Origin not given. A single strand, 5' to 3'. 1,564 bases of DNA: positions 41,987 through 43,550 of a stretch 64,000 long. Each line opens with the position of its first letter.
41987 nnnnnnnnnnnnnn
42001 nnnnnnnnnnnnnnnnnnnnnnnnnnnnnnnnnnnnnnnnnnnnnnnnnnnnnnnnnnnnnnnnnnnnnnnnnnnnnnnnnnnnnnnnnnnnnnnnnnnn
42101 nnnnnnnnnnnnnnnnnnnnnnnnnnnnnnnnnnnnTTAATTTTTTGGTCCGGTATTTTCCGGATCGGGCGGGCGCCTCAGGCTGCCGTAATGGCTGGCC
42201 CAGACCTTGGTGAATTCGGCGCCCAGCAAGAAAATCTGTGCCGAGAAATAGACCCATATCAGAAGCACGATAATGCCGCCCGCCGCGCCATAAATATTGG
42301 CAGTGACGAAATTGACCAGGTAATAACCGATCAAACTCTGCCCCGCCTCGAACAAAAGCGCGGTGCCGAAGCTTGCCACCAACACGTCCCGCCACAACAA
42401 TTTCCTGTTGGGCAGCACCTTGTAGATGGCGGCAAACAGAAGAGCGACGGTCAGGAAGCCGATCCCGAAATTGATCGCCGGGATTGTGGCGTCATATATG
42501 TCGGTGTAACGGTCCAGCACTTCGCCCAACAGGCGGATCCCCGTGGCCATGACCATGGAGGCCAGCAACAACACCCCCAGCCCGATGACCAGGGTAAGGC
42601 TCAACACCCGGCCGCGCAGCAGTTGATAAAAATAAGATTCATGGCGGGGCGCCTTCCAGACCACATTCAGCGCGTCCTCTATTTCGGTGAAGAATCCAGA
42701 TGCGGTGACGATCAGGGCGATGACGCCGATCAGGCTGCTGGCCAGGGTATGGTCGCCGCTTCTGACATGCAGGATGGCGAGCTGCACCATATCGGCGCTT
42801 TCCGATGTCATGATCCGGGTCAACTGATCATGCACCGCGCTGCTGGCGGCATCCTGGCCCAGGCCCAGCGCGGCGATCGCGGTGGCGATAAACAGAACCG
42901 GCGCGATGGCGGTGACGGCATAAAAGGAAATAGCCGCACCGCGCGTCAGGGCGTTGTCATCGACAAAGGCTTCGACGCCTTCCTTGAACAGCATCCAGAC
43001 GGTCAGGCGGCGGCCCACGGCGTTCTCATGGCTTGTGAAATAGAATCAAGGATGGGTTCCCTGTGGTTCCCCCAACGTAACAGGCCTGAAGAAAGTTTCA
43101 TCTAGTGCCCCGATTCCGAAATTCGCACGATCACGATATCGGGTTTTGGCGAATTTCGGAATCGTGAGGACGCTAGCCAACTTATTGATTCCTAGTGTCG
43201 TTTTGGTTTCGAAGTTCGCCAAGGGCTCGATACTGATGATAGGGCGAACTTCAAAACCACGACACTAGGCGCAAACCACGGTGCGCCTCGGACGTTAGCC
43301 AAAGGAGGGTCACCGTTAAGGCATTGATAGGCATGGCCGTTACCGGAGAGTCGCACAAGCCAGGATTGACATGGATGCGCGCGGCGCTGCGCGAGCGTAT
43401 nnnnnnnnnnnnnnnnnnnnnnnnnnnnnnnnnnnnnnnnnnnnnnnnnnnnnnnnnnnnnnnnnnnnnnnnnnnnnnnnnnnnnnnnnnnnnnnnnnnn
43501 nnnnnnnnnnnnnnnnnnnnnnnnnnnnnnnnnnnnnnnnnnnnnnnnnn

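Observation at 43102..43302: Twin covarying long hairpins with identical 22-nt loop length between yihY and asmA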

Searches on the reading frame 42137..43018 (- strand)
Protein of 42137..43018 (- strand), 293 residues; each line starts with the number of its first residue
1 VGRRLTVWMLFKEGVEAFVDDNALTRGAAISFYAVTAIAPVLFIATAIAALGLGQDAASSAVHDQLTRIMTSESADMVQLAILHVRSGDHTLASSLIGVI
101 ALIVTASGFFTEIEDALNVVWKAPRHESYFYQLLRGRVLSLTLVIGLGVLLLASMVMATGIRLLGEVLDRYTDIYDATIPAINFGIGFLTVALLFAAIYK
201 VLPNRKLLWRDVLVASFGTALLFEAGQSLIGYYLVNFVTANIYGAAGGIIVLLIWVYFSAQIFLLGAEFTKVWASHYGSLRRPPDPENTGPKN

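Call 11: search_protein_families(library=pfam, proteins=[window:42137-43018:-])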
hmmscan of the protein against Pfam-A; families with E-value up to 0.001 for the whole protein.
window:42137-43018:- (293 aa): 1 family
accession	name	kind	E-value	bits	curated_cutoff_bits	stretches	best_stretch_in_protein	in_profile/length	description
PF03631.20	Virul_fac_BrkB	-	1.7e-48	166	33.7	1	20-272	2-254/259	Virulence factor BrkB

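Call 13: find_homologous_proteins(query=window:42137-43018:-, max_evalue=1e-40)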
Query window:42137-43018:- (293 aa): 4236 proteins with E <= 1e-40 among 8000 candidates; the best 120 are listed.
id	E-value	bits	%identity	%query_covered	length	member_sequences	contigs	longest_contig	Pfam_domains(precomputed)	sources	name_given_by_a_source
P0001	4.2e-176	602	96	100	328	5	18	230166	PF03631.21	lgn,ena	-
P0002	3.6e-147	507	84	97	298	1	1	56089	PF03631.21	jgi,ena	-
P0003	5.8e-146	503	81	100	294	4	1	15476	PF03631.21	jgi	jgi:membrane protein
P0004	1.6e-143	495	83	97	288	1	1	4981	PF03631.21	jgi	jgi:membrane protein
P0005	1.8e-143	495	83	96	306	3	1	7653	PF03631.21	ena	-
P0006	2.8e-143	495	83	96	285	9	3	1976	PF03631.21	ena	-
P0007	3.8e-143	494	84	95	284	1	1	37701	PF03631.21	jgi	jgi:membrane protein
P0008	4.4e-143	494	82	96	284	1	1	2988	PF03631.21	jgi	jgi:membrane protein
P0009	7.8e-143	493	84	95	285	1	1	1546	PF03631.21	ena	-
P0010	2.1e-142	492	83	96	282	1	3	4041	PF03631.21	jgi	jgi:membrane protein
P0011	3.7e-142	491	83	96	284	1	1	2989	PF03631.21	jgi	jgi:membrane protein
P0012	4.4e-142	491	82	96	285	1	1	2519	PF03631.21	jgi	jgi:membrane protein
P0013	6.5e-142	490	80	97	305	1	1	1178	PF03631.21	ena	-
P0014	7.1e-142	490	82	97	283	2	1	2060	PF03631.21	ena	-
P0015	1.0e-141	489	81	96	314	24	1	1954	PF03631.21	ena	-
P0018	1.3e-141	489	81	97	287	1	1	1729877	PF03631.21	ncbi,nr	ncbi:MAG TPA: YihY/virulence factor BrkB family protein [Rhizomicrobium sp.]|nr:YihY/virulence facto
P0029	1.2e-140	486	82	96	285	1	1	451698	PF03631.21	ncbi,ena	-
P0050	2.3e-139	482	77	100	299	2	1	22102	PF03631.21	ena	-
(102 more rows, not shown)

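Call 14: find_encoding_contigs(protein=P0001, flank=10000, max_places=10)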
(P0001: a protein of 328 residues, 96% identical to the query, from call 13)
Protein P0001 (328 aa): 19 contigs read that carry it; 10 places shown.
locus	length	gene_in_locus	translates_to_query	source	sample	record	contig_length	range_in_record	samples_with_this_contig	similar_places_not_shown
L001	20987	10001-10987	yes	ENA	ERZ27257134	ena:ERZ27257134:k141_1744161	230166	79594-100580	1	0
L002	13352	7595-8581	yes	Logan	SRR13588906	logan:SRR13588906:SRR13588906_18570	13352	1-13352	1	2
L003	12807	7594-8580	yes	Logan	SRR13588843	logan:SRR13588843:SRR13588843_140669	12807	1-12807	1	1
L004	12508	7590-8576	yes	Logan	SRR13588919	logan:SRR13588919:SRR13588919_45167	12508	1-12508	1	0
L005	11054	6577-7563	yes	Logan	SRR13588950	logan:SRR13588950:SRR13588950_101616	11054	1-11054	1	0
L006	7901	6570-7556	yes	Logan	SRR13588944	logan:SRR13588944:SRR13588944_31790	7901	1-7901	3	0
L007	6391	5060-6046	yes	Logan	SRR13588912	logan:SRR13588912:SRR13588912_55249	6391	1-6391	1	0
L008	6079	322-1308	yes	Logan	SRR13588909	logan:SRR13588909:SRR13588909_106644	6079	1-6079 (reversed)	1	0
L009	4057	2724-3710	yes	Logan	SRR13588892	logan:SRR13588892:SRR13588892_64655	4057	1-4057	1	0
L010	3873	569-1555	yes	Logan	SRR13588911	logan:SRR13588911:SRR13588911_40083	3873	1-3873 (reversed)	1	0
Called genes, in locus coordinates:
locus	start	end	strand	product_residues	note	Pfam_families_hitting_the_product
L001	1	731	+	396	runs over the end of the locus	PF25917:BSH_RND, PF25973:BSH_CzcB, PF25954:Beta-barrel_RND_2, PF25967:RND-MFP_C (weak), PF25975:CzcB_C (weak), PF25989:YknX_C (weak)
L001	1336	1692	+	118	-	PF00126:HTH_1 (weak)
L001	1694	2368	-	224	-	-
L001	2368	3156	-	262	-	PF04536:TPM_phosphatase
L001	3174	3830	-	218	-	PF04011:LemA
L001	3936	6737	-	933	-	PF00675:Peptidase_M16, PF05193:Peptidase_M16_C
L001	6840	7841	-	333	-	PF00487:FA_desaturase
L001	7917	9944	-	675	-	PF05170:AsmA, PF05359:DUF748, PF13116:YhdP, PF05170:AsmA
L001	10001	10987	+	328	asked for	PF03631:Virul_fac_BrkB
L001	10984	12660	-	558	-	PF08238:Sel1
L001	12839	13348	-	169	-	PF10634:Iron_transport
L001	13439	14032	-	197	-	PF00440:TetR_N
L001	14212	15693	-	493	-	PF00370:FGGY_N, PF02782:FGGY_C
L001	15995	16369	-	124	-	-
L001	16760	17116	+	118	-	PF07238:PilZ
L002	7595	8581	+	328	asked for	PF03631:Virul_fac_BrkB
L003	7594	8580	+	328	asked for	PF03631:Virul_fac_BrkB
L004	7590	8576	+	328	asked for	PF03631:Virul_fac_BrkB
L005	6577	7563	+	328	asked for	PF03631:Virul_fac_BrkB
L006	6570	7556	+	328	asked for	PF03631:Virul_fac_BrkB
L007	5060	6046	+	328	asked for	PF03631:Virul_fac_BrkB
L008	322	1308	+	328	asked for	PF03631:Virul_fac_BrkB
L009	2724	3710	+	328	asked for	PF03631:Virul_fac_BrkB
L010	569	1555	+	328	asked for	PF03631:Virul_fac_BrkB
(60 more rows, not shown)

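Call 15: find_encoding_contigs(protein=P0002, flank=10000, max_places=3)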
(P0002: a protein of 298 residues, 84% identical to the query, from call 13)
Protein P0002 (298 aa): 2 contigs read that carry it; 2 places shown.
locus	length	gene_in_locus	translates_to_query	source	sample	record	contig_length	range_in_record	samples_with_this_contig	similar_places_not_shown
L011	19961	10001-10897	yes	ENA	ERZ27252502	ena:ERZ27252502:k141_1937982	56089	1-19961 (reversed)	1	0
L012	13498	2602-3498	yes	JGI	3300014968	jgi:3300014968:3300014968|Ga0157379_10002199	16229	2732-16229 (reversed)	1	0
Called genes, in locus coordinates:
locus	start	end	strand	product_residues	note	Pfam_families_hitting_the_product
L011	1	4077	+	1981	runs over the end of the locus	PF17964:Big_10 (weak), PF11974:bMG3, PF01835:MG2, PF17972:bMG5, PF07703:A2M_BRD, PF00207:A2M, PF17973:bMG10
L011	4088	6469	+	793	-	PF00912:Transgly, PF00905:Transpeptidase, PF06832:BiPBP_C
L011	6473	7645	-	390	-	-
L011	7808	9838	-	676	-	PF05170:AsmA, PF05359:DUF748 (weak), PF13116:YhdP (faint)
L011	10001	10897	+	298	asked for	PF03631:Virul_fac_BrkB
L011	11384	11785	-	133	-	PF00072:Response_reg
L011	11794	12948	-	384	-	PF25487:ETR1_N, PF07536:HWE_HK, PF07568:HisKA_2, PF13581:HATPase_c_2 (faint), PF02518:HATPase_c (weak)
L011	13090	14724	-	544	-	PF08238:Sel1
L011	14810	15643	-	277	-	PF03239:FTR1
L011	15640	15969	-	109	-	PF13473:Cupredoxin_1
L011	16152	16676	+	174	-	PF00903:Glyoxalase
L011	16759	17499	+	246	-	PF13483:Lactamase_B_3, PF12706:Lactamase_B_2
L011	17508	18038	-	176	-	PF01872:RibD_C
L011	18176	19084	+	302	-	PF19799:DUF6282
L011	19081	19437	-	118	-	PF01638:HxlR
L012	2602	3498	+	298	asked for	PF03631:Virul_fac_BrkB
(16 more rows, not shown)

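Call 16: find_encoding_contigs(protein=P0018, flank=10000, max_places=3)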
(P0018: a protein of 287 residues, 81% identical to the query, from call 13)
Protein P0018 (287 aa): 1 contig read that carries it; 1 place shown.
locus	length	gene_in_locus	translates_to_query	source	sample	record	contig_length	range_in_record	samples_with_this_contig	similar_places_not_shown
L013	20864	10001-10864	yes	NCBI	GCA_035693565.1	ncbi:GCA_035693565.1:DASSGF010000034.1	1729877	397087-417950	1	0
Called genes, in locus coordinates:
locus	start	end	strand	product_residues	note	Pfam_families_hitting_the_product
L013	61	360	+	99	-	PF03413:PepSY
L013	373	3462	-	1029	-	PF00873:ACR_tran, PF03176:MMPL (weak)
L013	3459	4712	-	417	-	PF25917:BSH_RND, PF25876:HH_MFP_RND, PF25944:Beta-barrel_RND, PF25989:YknX_C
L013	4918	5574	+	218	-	-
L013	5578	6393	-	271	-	PF13714:PEP_mutase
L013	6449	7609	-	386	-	-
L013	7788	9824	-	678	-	PF05170:AsmA, PF05359:DUF748 (weak), PF13116:YhdP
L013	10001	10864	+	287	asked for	PF03631:Virul_fac_BrkB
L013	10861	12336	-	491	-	PF08238:Sel1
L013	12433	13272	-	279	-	PF03239:FTR1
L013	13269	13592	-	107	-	PF13473:Cupredoxin_1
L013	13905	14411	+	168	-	PF00903:Glyoxalase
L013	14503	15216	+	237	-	PF13483:Lactamase_B_3, PF12706:Lactamase_B_2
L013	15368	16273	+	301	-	PF19799:DUF6282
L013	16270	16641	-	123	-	-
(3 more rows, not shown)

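Call 64: find_encoding_contigs(protein=P0003, flank=10000, max_places=2)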
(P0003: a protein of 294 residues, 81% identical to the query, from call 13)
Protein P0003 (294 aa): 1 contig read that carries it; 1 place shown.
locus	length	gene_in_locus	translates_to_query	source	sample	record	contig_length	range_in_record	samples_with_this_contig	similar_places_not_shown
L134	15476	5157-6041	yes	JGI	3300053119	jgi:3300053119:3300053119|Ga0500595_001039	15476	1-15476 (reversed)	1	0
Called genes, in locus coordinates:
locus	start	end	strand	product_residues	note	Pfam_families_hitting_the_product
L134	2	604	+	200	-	?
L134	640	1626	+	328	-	PF01145:Band_7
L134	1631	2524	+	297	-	-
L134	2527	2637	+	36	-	PF14124:DUF4291 (weak)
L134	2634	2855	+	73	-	PF14124:DUF4291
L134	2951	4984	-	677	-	PF05170:AsmA, PF05359:DUF748 (weak), PF13116:YhdP (faint)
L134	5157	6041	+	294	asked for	PF03631:Virul_fac_BrkB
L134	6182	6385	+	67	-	-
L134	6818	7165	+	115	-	PF13441:Gly-zipper_YMGG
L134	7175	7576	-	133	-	PF00072:Response_reg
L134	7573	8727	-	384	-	PF25487:ETR1_N, PF07536:HWE_HK, PF07568:HisKA_2, PF13581:HATPase_c_2 (weak), PF02518:HATPase_c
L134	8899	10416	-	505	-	PF08238:Sel1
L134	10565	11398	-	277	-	PF03239:FTR1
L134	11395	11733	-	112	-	PF13473:Cupredoxin_1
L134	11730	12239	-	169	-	PF10634:Iron_transport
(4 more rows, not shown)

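Call 65: find_encoding_contigs(protein=P0007, flank=10000, max_places=2)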
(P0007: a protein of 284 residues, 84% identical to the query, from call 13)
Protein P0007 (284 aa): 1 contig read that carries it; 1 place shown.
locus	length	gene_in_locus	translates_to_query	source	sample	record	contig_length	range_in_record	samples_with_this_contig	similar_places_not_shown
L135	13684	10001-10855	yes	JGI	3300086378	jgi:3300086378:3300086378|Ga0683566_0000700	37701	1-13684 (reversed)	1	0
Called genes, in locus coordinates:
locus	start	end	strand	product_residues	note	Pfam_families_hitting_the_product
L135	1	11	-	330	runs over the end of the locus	PF00487:FA_desaturase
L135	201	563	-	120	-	-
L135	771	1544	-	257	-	PF20380:DUF6675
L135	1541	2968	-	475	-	PF13091:PLDc_2, PF00614:PLDc (weak), PF13091:PLDc_2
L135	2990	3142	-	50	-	-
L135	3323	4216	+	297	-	PF01292:Ni_hydr_CYTB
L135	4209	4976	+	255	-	PF00174:Oxidored_molyb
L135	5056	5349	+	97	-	-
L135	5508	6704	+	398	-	PF02353:CMAS, PF13489:Methyltransf_23, PF08241:Methyltransf_11, PF08242:Methyltransf_12, PF13649:Methyltransf_25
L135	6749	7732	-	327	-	PF01545:Cation_efflux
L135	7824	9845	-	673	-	PF05170:AsmA, PF05359:DUF748, PF13116:YhdP (weak), PF05170:AsmA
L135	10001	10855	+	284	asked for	PF03631:Virul_fac_BrkB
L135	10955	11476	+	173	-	PF02870:Methyltransf_1N, PF01035:DNA_binding_1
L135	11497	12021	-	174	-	PF13527:Acetyltransf_9 (weak), PF00583:Acetyltransf_1, PF13673:Acetyltransf_10, PF13508:Acetyltransf_7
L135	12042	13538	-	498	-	PF08238:Sel1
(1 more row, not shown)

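Call 66: find_encoding_contigs(protein=P0029, flank=10000, max_places=2)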
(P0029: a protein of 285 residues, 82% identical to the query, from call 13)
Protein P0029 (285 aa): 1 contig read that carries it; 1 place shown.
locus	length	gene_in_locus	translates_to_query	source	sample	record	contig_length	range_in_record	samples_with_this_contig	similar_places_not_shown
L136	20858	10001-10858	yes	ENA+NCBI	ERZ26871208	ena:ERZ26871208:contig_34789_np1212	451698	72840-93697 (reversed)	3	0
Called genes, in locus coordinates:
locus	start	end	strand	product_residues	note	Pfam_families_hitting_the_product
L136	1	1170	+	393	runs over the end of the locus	PF22494:choice_anch_I (faint), PF10282:Lactonase (weak)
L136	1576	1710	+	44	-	-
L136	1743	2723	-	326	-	PF08450:SGL, PF24684:Vgb_lyase (faint)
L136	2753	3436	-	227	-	PF04536:TPM_phosphatase (faint)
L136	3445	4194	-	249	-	-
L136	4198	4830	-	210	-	PF04011:LemA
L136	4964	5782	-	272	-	PF13714:PEP_mutase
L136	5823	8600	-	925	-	PF00675:Peptidase_M16, PF05193:Peptidase_M16_C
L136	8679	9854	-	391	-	PF00487:FA_desaturase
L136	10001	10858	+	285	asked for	PF03631:Virul_fac_BrkB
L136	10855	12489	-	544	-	PF08238:Sel1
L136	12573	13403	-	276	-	PF03239:FTR1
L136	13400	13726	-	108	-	PF13473:Cupredoxin_1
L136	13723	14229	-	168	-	PF10634:Iron_transport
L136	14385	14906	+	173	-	PF00903:Glyoxalase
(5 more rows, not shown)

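Call 67: find_encoding_contigs(protein=P0050, flank=10000, max_places=2)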
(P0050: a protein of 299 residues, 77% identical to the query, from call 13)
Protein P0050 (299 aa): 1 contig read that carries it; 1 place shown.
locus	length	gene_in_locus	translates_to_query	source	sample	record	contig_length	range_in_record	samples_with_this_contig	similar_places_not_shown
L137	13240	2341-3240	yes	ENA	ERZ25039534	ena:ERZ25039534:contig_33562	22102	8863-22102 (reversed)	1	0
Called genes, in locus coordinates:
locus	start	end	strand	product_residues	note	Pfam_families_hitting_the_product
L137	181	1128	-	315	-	-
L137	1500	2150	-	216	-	PF05359:DUF748, PF13116:YhdP (weak), PF05170:AsmA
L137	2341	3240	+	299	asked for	PF03631:Virul_fac_BrkB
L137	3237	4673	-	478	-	PF06863:DUF1254, PF06742:DUF1214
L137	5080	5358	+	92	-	PF21834:DUF6894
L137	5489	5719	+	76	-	-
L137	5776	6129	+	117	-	PF12840:HTH_20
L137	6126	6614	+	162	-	PF01451:LMWPc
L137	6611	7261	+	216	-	PF00230:MIP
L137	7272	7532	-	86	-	-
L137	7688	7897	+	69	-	-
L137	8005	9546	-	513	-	PF08238:Sel1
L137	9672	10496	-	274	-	PF03239:FTR1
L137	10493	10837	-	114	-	PF13473:Cupredoxin_1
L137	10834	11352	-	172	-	PF10634:Iron_transport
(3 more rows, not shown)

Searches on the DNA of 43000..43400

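Call 27: search_rna_families(source=window, start=43000, end=43400, threshold=evalue, max_evalue=10, show_alignments=2)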
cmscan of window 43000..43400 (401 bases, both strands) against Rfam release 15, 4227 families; matches with E-value up to 10: 4.
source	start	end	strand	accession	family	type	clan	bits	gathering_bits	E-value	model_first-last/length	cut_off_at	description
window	43195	43265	+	RF03287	mir-5904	Gene; miRNA;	-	17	73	1.1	1-84/84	no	mir-5904 microRNA precursor family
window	43249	43320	-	RF01132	sR48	Gene; snRNA; snoRNA; CD-box;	-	14.3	40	6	1-59/59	no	Small nucleolar RNA sR48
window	43102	43176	-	RF04223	MIR2619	Gene; miRNA;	-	11.8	113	3.5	1-202/202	no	MIR2619 microRNA precursor family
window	43320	43353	+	RF01119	sR32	Gene; snRNA; snoRNA; CD-box;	-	8.7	40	8.4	1-57/57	no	Small nucleolar RNA sR32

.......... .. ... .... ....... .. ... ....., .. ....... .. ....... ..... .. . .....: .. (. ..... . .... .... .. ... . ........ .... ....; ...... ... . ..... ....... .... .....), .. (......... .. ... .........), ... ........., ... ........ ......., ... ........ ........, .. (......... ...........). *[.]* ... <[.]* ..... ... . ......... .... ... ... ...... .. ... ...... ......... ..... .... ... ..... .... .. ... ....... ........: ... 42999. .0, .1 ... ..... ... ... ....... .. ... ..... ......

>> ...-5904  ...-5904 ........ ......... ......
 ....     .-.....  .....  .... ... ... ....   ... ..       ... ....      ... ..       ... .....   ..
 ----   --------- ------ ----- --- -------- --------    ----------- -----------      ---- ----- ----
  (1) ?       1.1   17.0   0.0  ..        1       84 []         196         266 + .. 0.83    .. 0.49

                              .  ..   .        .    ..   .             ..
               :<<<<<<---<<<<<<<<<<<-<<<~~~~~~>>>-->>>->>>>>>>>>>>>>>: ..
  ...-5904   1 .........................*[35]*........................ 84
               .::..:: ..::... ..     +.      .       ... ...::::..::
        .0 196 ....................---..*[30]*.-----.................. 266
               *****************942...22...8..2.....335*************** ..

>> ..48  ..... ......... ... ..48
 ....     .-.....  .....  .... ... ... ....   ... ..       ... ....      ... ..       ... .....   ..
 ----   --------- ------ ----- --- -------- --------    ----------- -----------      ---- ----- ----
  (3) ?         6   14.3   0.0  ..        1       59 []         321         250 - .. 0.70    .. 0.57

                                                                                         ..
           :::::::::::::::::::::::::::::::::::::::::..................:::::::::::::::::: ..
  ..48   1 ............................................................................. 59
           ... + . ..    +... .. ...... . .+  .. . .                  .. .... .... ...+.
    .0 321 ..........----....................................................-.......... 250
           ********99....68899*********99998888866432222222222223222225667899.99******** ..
